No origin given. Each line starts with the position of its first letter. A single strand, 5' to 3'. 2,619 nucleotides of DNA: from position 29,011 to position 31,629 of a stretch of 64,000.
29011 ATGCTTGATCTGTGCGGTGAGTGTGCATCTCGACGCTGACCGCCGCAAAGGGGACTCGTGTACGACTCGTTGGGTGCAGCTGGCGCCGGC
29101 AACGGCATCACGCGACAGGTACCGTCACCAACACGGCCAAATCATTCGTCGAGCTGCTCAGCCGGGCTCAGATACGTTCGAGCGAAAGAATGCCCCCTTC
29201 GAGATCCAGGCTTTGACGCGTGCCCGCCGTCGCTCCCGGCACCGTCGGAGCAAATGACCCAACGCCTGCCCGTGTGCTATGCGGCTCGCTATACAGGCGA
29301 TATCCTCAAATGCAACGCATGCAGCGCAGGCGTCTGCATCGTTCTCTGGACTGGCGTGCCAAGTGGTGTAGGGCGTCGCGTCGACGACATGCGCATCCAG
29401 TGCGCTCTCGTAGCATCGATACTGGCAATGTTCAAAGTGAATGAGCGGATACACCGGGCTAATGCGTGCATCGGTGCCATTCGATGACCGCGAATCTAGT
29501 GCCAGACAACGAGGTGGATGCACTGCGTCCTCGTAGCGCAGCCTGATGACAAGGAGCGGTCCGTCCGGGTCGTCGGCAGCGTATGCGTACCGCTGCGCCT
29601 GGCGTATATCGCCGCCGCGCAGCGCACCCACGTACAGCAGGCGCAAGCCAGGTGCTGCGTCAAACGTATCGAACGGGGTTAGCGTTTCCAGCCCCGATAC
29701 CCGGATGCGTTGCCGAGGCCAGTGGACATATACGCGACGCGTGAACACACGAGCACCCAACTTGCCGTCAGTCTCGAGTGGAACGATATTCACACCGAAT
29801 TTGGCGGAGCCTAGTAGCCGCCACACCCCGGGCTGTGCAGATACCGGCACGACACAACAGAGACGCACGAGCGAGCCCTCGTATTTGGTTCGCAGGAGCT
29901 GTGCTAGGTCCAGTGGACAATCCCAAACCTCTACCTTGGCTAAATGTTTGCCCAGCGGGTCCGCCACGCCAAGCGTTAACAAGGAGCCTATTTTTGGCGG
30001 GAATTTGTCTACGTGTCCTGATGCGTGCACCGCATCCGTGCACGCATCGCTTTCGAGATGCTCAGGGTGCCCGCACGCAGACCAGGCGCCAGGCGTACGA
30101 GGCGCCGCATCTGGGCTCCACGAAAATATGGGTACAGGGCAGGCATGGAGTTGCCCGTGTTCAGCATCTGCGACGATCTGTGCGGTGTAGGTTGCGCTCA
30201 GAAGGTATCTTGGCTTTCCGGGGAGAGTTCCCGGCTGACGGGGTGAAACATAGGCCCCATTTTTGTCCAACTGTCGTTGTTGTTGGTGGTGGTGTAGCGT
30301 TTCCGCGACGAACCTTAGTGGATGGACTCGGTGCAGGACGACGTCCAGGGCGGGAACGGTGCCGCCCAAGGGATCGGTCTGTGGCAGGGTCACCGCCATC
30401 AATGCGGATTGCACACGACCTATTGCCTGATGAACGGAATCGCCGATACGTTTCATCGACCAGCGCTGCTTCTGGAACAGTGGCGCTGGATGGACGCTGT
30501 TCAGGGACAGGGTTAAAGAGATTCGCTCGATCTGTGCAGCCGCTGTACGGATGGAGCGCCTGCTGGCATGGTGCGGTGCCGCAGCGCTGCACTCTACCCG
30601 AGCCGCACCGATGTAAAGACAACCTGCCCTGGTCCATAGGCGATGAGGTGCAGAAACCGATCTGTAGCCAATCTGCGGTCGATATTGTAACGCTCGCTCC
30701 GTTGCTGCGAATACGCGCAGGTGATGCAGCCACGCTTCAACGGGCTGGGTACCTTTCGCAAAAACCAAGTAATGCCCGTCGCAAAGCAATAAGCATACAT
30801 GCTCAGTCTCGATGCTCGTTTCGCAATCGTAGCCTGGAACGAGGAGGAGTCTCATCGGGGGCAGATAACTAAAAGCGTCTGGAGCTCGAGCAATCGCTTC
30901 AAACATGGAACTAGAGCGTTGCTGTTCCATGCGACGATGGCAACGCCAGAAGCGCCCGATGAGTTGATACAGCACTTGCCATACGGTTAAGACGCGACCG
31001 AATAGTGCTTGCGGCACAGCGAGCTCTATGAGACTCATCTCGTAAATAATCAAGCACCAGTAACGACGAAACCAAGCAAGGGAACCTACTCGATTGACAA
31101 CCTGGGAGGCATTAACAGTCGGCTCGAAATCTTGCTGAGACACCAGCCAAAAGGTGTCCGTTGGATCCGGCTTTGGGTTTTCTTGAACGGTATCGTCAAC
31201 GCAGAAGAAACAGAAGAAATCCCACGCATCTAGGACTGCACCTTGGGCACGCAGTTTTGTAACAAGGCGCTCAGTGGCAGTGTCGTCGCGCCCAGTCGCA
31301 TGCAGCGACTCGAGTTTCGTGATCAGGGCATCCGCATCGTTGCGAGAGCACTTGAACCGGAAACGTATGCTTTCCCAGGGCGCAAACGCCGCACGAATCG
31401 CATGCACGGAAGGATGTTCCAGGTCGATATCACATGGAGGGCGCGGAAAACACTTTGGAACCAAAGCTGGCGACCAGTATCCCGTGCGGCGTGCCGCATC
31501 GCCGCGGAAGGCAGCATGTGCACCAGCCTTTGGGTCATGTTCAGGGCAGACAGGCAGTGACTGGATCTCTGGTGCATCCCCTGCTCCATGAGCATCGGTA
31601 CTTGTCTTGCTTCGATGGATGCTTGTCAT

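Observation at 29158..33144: BRCA2-like gene whose BRC repeats are near-identical at the DNA level (150-bp tandem units)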

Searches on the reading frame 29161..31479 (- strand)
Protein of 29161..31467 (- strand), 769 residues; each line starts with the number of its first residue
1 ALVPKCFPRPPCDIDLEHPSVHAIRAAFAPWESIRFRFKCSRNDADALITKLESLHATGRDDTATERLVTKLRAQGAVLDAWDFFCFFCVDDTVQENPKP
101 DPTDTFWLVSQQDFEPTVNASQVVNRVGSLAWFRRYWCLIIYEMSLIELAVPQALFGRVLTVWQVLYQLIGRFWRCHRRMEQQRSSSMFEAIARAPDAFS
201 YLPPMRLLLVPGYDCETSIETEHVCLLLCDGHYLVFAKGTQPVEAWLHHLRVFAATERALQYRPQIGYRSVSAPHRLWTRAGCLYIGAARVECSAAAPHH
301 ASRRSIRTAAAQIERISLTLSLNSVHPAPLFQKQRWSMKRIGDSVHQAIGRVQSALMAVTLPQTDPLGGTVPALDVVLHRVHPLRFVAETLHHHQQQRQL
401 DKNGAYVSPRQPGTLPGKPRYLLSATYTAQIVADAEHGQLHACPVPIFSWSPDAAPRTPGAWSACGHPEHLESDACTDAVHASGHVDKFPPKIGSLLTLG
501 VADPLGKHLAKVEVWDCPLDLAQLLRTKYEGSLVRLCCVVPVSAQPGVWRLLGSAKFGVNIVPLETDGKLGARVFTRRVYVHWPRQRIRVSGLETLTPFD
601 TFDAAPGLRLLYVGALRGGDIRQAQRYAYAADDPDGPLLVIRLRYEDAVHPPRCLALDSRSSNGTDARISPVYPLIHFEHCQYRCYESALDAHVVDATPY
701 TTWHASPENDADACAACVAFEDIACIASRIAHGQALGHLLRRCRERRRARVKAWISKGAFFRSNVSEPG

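Call 35: search_protein_representatives(protein=window:29161-31467:-)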
Query: 769 residues. Proteins with E-value up to 0.001 (for the whole library): 5; up to 1e-10: 4; up to 1e-30: 4. The best 5 are listed.
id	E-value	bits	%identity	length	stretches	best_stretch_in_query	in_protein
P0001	0.0e+00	1786.8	99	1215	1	1-769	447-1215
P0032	3.3e-164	564.2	44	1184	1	3-755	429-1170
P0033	2.5e-161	554.7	43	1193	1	3-755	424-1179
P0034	7.6e-35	136.4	34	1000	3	500-715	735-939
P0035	2.3e-06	42.2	36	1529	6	416-473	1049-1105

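Call 37: search_protein_families(library=pfam, proteins=[P0032, P0033, P0034, P0035], max_evalue=0.1)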
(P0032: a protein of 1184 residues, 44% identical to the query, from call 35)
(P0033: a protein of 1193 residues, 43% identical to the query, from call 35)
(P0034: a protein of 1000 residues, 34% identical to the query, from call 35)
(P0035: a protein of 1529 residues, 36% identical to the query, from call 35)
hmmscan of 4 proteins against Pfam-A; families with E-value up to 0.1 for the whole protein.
P0032 (1184 aa): 0 families

P0033 (1193 aa): 1 family
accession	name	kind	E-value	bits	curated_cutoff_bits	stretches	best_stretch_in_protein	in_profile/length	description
PF22331.1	Sas-6-like_oligomerization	-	0.054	14.3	27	0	870-902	25-57/66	Sas-6-like, oligomerization domain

P0034 (1000 aa): 0 families

P0035 (1529 aa): 12 families
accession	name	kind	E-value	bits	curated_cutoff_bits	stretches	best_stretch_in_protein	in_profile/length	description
PF07721.20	TPR_4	-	1.8e-10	40.8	27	0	942-960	3-21/26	Tetratricopeptide repeat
PF19760.4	DUF6247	-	7.5e-09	36.1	26.9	0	1352-1379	16-43/99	Family of unknown function (DUF6247)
PF18055.7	RPN6_N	-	1.3e-08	35.6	26.5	0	1387-1452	8-66/117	26S proteasome regulatory subunit RPN6 N-terminal domain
PF13191.12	AAA_16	-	9.7e-05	23.4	32.6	1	260-328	2-64/167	AAA ATPase domain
PF25199.1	nSTAND_NTPase5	-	0.00067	19.9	34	1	275-356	36-123/145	Novel STAND NTPase 5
PF05968.16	Bacillus_PapR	-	0.00085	20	27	0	1376-1385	10-19/48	Bacillus PapR protein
PF01637.24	ATPase_2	-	0.0017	18.6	33.2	1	260-322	1-62/225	ATPase domain predominantly from Archaea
PF01656.29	CbiA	-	0.0018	18.7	25.4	1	284-373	3-83/125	CobQ/CobB/MinD/ParA nucleotide binding domain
PF00931.28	NB-ARC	-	0.0018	18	23.5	1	264-301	2-39/248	NB-ARC domain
PF20720.3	nSTAND3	-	0.0058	16.8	27.2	1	281-355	18-98/155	Novel STAND NTPase 3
PF13374.12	TPR_10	-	0.026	15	27.5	0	941-975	3-37/42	Tetratricopeptide repeat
PF20567.3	DUF6776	-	0.062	13.7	27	0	687-755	6-75/149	Family of unknown function (DUF6776)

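Call 38: find_encoding_contigs(protein=P0032, flank=3000, max_places=3)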
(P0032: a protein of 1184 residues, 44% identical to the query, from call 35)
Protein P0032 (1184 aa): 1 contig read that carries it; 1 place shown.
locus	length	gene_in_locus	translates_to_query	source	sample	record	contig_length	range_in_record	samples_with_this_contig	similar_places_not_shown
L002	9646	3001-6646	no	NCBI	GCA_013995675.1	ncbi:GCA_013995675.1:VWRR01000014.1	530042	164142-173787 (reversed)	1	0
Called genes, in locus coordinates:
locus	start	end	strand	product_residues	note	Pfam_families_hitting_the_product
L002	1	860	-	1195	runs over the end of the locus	PF14538:Raptor_N, PF02985:HEAT (faint), PF13646:HEAT_2 (weak)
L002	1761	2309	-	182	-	PF02915:Rubrerythrin (faint), PF03232:COQ7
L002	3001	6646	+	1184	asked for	-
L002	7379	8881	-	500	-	PF13460:NAD_binding_10, PF08547:CIA30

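Call 39: find_encoding_contigs(protein=P0033, flank=3000, max_places=3)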
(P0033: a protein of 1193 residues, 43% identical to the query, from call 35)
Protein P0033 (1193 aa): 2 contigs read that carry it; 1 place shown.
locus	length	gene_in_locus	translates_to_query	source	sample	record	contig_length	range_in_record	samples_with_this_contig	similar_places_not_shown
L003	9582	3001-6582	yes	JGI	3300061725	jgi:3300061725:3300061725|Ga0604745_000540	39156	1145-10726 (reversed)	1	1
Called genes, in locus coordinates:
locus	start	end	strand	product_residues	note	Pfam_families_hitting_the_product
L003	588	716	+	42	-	-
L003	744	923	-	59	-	-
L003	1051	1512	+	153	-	-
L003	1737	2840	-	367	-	PF03232:COQ7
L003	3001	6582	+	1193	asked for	-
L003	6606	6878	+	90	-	-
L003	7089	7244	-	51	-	-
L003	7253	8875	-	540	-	PF13460:NAD_binding_10 (weak), PF08547:CIA30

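Call 40: find_encoding_contigs(protein=P0034, flank=3000, max_places=3)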
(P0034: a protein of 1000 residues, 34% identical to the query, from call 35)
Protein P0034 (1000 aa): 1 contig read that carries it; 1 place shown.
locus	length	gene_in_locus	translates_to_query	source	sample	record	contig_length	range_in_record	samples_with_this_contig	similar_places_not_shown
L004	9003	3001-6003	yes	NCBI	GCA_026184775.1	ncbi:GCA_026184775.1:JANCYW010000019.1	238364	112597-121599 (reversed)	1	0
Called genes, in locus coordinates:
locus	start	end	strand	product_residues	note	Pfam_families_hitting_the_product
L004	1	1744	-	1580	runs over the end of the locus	PF14538:Raptor_N, PF13646:HEAT_2 (faint), PF02985:HEAT (faint), PF25173:Beta-prop_WDR3_1st (faint), PF25175:Beta-prop_WDR5 (faint), PF24807:WD40_CDC20-Fz (weak), PF24814:WD40_Prp19 (weak)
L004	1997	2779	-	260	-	PF03232:COQ7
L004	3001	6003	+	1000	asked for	-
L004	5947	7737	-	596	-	PF13460:NAD_binding_10 (faint), PF08547:CIA30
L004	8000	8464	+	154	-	-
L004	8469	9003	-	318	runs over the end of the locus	PF00459:Inositol_P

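Call 45: search_solved_structures(query=A3, max_evalue=10, show_alignments=2)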
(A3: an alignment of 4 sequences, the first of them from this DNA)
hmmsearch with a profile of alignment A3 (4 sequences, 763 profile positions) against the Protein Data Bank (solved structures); distinct sequences matched with E-value up to 10: 4.
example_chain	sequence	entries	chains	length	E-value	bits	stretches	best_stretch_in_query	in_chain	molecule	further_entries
1miu_A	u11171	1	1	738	3.4e-11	45.6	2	360-541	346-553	Breast Cancer type 2 susceptibility protein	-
1mje_A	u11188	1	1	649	1.5e-09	40.2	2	360-451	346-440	breast cancer 2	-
1iyj_B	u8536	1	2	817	8.4e-09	37.7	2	361-533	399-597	breast cancer susceptibility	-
9iux_A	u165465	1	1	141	0.28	12.9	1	549-648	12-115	Hemoglobin subunit mu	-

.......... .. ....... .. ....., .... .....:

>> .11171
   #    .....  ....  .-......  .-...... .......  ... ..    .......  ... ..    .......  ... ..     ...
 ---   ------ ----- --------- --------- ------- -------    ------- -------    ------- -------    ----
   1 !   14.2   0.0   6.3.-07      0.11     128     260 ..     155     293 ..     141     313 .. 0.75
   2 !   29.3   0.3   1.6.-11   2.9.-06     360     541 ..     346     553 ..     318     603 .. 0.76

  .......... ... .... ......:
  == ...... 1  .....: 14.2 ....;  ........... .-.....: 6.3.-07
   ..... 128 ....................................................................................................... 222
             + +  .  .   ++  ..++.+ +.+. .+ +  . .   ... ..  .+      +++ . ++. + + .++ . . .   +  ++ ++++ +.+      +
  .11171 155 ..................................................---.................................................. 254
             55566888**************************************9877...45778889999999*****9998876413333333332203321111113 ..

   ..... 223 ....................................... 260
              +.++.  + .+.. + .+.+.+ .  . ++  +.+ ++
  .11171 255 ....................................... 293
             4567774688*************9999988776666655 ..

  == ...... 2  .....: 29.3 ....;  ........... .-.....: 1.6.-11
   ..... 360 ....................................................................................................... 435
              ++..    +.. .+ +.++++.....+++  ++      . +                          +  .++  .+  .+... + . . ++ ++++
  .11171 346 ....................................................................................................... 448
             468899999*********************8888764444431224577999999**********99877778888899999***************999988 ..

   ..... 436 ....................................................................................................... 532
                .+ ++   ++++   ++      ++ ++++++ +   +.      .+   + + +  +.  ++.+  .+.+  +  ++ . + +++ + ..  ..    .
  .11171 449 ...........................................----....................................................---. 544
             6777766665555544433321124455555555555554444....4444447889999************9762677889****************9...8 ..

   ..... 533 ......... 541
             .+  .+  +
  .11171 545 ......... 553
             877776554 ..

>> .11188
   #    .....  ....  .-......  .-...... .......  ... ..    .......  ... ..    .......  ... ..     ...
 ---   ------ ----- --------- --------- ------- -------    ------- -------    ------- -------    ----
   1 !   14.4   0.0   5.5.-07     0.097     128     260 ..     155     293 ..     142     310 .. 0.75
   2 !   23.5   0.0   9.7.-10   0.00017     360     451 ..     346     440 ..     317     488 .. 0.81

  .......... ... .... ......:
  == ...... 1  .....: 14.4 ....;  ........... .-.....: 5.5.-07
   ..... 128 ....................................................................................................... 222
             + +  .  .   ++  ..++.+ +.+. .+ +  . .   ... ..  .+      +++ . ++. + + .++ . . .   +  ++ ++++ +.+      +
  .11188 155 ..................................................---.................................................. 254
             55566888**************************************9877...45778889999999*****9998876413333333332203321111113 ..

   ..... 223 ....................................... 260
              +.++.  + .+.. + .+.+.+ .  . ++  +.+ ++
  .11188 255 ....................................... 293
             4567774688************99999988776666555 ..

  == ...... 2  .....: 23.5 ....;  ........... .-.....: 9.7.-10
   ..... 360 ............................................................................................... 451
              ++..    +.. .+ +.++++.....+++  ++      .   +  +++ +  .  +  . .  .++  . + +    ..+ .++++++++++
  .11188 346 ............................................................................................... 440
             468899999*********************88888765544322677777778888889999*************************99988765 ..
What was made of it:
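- The profile hits three independent BRCA2 DNA-binding-domain structures, and nothing else reaches significance (call 45).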

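Call 53: find_homologous_proteins(query=A3, max_evalue=0.001)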
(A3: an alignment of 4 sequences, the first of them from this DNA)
Query A3 (4 sequences) (773 aa, profile of the alignment): 2 proteins with E <= 0.001 among 8000 candidates.
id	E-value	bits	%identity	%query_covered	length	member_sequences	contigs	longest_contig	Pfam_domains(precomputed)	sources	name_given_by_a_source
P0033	0.0e+0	1327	41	100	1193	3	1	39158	-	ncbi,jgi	jgi:hypothetical protein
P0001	0.0e+0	1275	99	100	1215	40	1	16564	PF00634.24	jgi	-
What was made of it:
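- Tried and rejected: The same search with the orthologue profile added nothing (call 53).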

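Call 54: list_cluster_members(proteins=[P0032, P0033, P0034])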
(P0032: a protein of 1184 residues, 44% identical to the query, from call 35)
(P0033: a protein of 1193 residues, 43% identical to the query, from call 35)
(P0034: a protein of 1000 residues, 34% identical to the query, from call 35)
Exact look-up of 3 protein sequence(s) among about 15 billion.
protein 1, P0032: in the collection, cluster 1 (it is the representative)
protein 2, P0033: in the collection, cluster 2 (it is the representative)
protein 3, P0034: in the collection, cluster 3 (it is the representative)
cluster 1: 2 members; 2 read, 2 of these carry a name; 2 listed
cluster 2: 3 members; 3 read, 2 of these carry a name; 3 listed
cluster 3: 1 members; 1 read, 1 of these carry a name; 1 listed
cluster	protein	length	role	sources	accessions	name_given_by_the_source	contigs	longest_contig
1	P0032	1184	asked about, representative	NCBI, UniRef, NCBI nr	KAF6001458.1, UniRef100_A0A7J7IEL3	hypothetical protein F1559_001377 [Cyanidiococcus yangmingshanensis] | Uncharacterized protein n=1 Tax=Cyanidiococcus yangmingshanensis TaxID=2690220 ...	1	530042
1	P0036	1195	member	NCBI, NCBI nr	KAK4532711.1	hypothetical protein CCYA_CCYA13G3568 [Cyanidiococcus yangmingshanensis]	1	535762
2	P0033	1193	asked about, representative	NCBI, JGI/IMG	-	hypothetical protein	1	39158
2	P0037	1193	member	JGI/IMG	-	hypothetical protein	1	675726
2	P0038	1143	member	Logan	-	-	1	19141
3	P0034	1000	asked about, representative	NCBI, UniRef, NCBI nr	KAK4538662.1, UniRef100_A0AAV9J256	hypothetical protein CDCA_CDCA19G4687 [Cyanidium caldarium] | BRCA2 OB1 domain-containing protein n=1 Tax=Cyanidium caldarium TaxID=2771 ...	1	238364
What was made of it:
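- UniRef names the Cyanidium orthologue 'BRCA2 OB1 domain-containing protein' (call 54).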

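Call 62: predict_structure(alignment_id=A3)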
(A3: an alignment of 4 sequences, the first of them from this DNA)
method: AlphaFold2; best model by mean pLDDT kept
length: 773 residues; sequences in the alignment: 4
mean_pLDDT: 37.4   pTM: 0.28
mean pLDDT of the five models: 37.4, 35.8, 35.0, 34.1, 32.3
residues with pLDDT >= 90: 0; 70-90: 24; 50-70: 137; < 50: 612
segments of 3 or more residues with pLDDT < 50: 1-19, 62-65, 121-129, 157-163, 184-553, 556-601, 606-707, 723-773
pLDDT, mean of each block of 10 residues (from residue 1): 31 42 57 65 59 63 53 69 68 58 57 56 48 64 74 53 52 62 42 39 41 34 32 32 38 32 26 28 38 40 28 33 38 28 28 27 24 24 26 31 35 28 24 28 24 24 22 24 22 27 34 34 43 35 43 42 28 27 23 27 46 24 26 27 27 28 25 25 22 22 38 52 46 32 42 42 32 30
secondary structure, 60 per line:
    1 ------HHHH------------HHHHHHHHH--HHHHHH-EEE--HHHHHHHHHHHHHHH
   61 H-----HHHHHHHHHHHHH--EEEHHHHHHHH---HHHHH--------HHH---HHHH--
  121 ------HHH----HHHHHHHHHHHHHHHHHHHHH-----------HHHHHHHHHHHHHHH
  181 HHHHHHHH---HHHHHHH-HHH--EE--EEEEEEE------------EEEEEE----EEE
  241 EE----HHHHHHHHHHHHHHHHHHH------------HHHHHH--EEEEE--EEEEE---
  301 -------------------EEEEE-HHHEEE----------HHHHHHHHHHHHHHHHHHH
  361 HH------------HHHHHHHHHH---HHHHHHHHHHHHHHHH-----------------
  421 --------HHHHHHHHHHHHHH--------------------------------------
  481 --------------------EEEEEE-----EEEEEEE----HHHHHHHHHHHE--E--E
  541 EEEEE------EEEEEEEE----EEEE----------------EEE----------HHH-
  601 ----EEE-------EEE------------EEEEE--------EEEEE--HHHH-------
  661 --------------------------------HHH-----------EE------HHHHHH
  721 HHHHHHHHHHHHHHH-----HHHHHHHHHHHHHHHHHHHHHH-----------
elements in order (helices of 4 or more, strands of 3 or more residues): H7-10 H23-31 H34-39 E41-43 H46-61 H67-79 E82-84 H85-92 H96-100 H115-118 H134-154 H166-188 H192-198 E209-215 E228-233 E238-242 H247-265 H278-283 E286-290 E293-297 E320-324 E329-331 H342-362 H375-384 H388-403 H429-442 E501-506 E512-518 H523-533 E540-545 E552-559 E564-567 E584-586 E605-607 E615-617 E630-634 E643-647 H650-653 H715-735 H741-762
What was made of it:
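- On BRCA2 (FANCD1) family: AlphaFold2 with a 4-sequence alignment gave mean pLDDT 37.4 and pTM 0.28 (call 62).
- The AlphaFold2 model of the C-terminal half was unusable (mean pLDDT 37, call 62), so the OB folds are inferred from sequence profiles only.
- Tried and rejected: AlphaFold2 on the C-terminal 773 residues with the 4-sequence alignment gave mean pLDDT 37 (call 62), so no fold search was run.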

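Call 69: search_protein_families(library=pfam, proteins=[P0036], max_evalue=10)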
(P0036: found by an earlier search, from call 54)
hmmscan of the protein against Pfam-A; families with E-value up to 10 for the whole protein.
P0036 (1195 aa): 0 families
